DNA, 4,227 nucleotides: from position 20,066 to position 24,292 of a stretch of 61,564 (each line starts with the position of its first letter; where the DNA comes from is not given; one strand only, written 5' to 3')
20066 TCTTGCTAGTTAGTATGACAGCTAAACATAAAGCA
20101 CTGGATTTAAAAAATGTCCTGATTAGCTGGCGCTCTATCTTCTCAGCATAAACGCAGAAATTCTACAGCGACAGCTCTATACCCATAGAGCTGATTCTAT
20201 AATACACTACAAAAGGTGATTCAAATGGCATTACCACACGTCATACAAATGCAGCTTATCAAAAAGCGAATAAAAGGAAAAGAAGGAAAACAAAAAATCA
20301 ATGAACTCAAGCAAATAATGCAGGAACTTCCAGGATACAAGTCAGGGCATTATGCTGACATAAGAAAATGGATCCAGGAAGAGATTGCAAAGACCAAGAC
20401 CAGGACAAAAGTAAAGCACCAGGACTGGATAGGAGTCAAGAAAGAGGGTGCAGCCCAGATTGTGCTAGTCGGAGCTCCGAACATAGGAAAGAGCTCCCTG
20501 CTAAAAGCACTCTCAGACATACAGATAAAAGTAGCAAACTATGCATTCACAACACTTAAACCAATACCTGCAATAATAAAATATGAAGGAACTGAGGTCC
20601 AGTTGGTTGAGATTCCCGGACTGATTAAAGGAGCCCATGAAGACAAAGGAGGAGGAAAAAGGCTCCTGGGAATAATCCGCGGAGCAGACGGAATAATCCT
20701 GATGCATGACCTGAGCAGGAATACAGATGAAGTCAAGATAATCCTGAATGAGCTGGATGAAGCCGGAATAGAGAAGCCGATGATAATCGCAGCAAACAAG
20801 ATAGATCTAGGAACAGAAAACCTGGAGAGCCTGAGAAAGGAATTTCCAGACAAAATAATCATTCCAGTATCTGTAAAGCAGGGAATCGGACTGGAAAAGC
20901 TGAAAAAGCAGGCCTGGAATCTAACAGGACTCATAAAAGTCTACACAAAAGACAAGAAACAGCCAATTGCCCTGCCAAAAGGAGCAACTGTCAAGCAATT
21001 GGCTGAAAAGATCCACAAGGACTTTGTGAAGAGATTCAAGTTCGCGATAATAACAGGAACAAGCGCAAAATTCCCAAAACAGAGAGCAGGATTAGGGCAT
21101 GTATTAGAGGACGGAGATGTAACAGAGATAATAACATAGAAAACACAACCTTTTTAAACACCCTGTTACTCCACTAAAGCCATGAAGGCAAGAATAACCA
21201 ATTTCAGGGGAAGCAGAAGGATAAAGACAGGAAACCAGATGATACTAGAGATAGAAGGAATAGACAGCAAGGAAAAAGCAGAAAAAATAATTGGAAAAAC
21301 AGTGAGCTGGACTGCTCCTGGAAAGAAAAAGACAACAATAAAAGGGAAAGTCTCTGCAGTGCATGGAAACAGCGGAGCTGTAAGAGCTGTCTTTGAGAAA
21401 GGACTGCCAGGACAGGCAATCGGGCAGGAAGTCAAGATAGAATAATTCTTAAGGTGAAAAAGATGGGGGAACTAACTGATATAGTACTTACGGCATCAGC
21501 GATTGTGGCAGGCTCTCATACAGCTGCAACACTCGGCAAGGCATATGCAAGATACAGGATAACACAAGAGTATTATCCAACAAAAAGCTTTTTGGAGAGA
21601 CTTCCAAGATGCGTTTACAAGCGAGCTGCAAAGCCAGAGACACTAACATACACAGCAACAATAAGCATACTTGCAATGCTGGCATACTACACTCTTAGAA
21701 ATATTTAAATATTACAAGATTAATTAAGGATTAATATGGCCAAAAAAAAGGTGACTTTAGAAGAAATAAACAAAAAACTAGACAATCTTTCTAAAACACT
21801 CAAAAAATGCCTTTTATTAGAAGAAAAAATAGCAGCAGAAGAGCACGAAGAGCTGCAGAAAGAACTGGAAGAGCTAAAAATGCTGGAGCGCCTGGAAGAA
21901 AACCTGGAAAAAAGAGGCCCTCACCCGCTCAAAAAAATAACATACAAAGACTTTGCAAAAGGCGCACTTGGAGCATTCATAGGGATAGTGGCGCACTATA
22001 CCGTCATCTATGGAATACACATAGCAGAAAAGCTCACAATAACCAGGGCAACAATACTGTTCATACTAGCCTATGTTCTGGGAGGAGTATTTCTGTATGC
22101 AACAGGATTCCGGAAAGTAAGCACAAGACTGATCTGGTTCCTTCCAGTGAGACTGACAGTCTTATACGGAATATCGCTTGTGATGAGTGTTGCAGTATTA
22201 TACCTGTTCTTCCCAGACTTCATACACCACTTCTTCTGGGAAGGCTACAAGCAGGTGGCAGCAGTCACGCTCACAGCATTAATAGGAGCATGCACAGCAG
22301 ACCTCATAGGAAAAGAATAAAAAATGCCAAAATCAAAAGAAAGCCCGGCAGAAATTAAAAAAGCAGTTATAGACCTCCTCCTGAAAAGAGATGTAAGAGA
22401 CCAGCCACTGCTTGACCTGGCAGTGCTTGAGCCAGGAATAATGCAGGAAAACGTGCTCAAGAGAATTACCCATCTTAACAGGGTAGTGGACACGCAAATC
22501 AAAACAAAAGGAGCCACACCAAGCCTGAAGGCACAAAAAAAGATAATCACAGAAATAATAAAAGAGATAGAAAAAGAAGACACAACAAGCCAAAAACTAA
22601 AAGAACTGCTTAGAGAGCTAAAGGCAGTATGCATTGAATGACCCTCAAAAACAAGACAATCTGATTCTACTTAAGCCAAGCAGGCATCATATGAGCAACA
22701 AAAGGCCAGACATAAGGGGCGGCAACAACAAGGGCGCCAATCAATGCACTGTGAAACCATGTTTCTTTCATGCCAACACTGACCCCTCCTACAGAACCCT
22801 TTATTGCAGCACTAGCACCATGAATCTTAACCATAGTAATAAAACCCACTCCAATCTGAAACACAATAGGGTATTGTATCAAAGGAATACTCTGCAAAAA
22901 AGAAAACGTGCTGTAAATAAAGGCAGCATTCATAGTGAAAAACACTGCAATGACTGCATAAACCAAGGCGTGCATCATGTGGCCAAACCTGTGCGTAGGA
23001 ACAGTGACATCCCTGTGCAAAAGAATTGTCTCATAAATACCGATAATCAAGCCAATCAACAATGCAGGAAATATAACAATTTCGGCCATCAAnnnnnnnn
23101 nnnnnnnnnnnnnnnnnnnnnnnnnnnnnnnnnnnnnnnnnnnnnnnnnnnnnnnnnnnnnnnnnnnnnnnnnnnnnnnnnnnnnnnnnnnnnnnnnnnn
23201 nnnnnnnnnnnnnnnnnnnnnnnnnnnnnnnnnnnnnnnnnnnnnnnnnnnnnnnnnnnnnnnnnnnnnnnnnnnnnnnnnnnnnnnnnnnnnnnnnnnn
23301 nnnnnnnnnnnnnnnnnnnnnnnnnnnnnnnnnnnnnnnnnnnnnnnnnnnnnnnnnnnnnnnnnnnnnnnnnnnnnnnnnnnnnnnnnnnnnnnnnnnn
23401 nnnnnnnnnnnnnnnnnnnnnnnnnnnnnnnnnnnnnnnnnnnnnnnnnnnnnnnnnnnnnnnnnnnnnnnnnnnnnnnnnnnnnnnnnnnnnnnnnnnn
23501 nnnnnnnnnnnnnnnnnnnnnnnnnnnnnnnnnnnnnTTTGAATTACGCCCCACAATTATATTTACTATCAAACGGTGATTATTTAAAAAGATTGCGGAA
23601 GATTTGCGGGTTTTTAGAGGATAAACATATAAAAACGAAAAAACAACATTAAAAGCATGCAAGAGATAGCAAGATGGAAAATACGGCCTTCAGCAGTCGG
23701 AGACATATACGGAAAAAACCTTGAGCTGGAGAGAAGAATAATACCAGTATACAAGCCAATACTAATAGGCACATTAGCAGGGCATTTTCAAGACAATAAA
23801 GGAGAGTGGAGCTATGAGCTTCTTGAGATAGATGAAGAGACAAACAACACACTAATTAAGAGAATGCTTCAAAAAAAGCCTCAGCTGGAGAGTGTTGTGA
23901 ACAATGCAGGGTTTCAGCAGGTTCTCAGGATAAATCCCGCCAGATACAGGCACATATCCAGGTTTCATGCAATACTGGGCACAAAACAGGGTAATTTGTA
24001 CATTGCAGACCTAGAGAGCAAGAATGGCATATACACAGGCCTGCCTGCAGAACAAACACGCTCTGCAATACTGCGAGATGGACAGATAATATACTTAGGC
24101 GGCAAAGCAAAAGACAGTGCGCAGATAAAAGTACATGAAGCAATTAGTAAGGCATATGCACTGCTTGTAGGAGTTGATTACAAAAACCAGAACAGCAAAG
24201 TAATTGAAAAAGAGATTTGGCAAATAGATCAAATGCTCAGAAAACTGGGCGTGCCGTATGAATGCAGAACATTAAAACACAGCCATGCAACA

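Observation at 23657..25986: FHA domain fused to a caspase-like protease, convergent with and overlapping a membrane Ser/Thr kinase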

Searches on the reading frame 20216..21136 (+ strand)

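Call 3: search_protein_families(library=pfam, proteins=[window:20216-21136:+], max_evalue=0.1)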
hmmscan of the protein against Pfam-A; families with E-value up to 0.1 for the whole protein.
window:20216-21136:+ (307 aa): 19 families
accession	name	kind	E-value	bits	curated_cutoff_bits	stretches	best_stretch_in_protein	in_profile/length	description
PF01926.29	MMR_HSR1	-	1.4e-23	83.6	21.9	1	81-195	1-113/113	50S ribosome-binding GTPase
PF02824.27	TGS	-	1.5e-17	63.8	22.2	1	240-307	1-60/60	TGS domain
PF02421.24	FeoB_N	-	1.1e-12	48.2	27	1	81-232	2-155/156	Ferrous iron transport protein B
PF08477.19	Roc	-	3.5e-06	27.7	27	1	154-197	77-119/119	Ras of Complex, Roc, domain of DAPkinase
PF16897.10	MMR_HSR1_Xtn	-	1.4e-05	25.5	35.2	1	187-235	56-102/106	C-terminal region of MMR_HSR1 domain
PF00350.29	Dynamin_N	-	0.00018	22.1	27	0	82-117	1-36/168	Dynamin family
PF10662.15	PduV-EutP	-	0.00034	20.9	21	0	159-195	94-130/143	Ethanolamine utilisation - propanediol utilisation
PF00071.28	Ras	-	0.00072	19.6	21.6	1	82-201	2-119/162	Ras family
PF03193.22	RsgA_GTPase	-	0.0026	18.1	30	0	80-104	107-132/174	RsgA GTPase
PF09439.16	SRPRB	-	0.0028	17.5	25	1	80-209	4-132/178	Signal recognition particle receptor beta subunit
PF03618.20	Kinase-PPPase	-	0.0082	16.3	23.5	1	29-121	89-179/256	Kinase/pyrophosphorylase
PF02955.21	GSH-S_ATP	-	0.015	15.2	23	0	190-251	11-72/175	Prokaryotic glutathione synthetase, ATP-grasp domain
PF00009.33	GTP_EFTU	-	0.017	15.2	26.5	1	154-240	90-151/188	Elongation factor Tu GTP binding domain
PF13304.12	AAA_21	-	0.029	14.9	27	1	83-106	3-28/304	AAA domain, putative AbiEii toxin, Type IV TA system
PF06071.19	YchF-GTPase_C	-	0.036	14.6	27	1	252-279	16-43/84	Protein of unknown function (DUF933)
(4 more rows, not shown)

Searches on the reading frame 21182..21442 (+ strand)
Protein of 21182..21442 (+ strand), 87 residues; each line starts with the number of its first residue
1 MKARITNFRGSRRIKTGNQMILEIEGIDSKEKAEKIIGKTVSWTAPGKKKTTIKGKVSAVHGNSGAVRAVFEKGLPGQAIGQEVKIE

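Call 3: search_protein_families(library=pfam, proteins=[window:21182-21442:+], max_evalue=0.1)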
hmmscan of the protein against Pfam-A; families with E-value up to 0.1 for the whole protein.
window:21182-21442:+ (87 aa): 2 families
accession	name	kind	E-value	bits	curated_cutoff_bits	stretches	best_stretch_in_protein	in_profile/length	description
PF01247.24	Ribosomal_L35Ae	-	8.9e-20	71.1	27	1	1-86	3-94/95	Ribosomal protein L35Ae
PF01782.24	RimM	-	0.00011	22.8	23.5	1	13-41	51-78/84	RimM N-terminal domain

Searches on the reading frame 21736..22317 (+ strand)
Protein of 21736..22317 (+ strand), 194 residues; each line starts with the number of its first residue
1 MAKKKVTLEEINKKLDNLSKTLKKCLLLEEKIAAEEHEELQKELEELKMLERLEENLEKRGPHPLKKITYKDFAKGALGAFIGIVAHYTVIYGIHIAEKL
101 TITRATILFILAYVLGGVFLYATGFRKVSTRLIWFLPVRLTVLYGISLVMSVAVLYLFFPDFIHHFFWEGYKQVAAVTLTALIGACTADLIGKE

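Call 3: search_protein_families(library=pfam, proteins=[window:21736-22317:+], max_evalue=0.1)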
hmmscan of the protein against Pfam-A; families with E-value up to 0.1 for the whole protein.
window:21736-22317:+ (194 aa): 2 families
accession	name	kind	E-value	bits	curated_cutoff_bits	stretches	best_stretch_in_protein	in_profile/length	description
PF09622.15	DUF2391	-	0.0058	16.5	22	1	96-191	174-274/275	Putative integral membrane protein (DUF2391)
PF10654.15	DUF2481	-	0.044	14.3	27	1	27-108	19-98/126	Protein of unknown function (DUF2481)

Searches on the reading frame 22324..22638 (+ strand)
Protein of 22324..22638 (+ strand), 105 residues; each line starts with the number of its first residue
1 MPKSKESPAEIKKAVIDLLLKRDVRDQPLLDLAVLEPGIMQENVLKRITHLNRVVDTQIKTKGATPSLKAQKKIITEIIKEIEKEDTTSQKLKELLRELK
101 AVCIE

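Call 3: search_protein_families(library=pfam, proteins=[window:22324-22638:+], max_evalue=0.1)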
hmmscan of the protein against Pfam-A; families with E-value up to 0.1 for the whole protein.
window:22324-22638:+ (105 aa): 3 families
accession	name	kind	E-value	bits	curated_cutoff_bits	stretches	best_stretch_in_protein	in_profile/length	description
PF05405.19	Mt_ATP-synt_B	-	0.0082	16.3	21.7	1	39-98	99-157/163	Mitochondrial ATP synthase B chain precursor (ATP-synt_B)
PF03210.18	Paramyx_P_V_C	-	0.023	15.1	25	1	41-100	85-141/154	Paramyxovirus P/V phosphoprotein C-terminal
PF22889.1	Tea_mid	-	0.056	14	27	1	15-77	84-144/159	Telomere ends associated, middle domain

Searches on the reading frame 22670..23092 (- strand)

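Call 3: search_protein_families(library=pfam, proteins=[window:22670-23092:-], max_evalue=0.1)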
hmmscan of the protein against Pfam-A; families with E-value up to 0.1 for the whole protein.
window:22670-23092:- (141 aa): 1 family
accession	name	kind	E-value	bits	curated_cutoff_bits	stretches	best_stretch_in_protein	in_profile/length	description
PF10399.14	UCR_Fe-S_N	-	0.084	12.7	24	1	121-138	24-41/41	Ubiquitinol-cytochrome C reductase Fe-S subunit TAT signal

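Call 80: search_protein_families(library=ncbifam, proteins=[window:22670-23092:-], max_evalue=0.01)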
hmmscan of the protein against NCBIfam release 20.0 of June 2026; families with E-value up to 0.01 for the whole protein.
window:22670-23092:- (141 aa): 0 families

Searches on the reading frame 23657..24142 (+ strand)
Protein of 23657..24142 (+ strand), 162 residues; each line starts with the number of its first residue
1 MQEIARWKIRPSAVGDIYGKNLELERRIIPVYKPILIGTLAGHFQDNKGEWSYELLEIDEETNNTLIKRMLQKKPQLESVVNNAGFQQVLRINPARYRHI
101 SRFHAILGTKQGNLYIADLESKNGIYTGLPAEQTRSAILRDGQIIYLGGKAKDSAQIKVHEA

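Call 4: search_protein_families(library=pfam, proteins=[window:23657-24142:+], max_evalue=10)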
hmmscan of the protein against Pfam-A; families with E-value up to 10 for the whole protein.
seq(162 aa): 1 family
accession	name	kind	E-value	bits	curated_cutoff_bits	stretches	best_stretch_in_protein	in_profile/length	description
PF00498.31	FHA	-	8.3e-08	33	20.7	1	98-148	16-67/67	FHA domain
